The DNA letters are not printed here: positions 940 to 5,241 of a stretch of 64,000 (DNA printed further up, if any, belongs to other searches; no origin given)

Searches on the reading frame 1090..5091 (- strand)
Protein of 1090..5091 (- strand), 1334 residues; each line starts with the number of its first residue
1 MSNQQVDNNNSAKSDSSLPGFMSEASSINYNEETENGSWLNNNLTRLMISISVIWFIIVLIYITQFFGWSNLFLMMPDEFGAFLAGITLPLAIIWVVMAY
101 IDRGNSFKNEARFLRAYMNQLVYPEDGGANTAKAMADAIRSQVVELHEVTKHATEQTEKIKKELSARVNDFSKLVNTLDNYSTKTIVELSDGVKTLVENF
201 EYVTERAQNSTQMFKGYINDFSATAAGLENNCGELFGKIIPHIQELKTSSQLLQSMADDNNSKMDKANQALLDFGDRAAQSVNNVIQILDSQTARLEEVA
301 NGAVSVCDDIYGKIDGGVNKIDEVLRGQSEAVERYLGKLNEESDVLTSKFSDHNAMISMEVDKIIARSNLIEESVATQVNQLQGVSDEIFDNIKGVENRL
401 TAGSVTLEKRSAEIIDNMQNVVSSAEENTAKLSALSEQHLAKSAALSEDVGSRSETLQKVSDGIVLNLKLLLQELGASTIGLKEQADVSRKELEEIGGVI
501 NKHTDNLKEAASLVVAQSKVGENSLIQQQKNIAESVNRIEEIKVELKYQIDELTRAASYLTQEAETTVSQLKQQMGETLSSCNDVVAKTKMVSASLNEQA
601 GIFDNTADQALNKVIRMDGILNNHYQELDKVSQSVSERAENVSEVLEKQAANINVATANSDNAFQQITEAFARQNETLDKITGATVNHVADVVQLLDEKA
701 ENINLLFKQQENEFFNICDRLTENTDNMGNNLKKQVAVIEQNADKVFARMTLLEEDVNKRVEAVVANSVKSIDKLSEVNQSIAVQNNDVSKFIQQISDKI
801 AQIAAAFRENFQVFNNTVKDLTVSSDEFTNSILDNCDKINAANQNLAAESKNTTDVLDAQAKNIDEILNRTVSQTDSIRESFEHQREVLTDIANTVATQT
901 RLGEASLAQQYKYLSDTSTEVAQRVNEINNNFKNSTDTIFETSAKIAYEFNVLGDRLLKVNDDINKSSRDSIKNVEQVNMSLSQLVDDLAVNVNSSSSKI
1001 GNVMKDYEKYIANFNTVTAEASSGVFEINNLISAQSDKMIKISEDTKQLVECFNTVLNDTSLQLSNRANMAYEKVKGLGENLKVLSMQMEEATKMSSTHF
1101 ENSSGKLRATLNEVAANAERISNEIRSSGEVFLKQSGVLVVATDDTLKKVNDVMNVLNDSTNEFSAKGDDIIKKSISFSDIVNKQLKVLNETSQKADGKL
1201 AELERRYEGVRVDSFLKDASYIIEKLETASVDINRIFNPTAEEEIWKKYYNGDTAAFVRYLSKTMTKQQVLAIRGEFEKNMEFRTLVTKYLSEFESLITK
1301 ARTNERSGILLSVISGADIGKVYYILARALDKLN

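Call 83: search_protein_families(library=pfam, max_evalue=0.00001, proteins=[window:1090-5091:-])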
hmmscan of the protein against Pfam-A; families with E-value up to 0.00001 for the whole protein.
window:1090-5091:- (1334 aa): 2 families
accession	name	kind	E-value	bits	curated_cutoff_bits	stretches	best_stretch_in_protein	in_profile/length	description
PF04108.17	ATG17_like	-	1e-07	32.3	43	0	830-1004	13-193/355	Autophagy protein ATG17-like domain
PF06103.16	DUF948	-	9.9e-06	26.1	37.2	0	410-461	23-74/89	Bacterial protein of unknown function (DUF948)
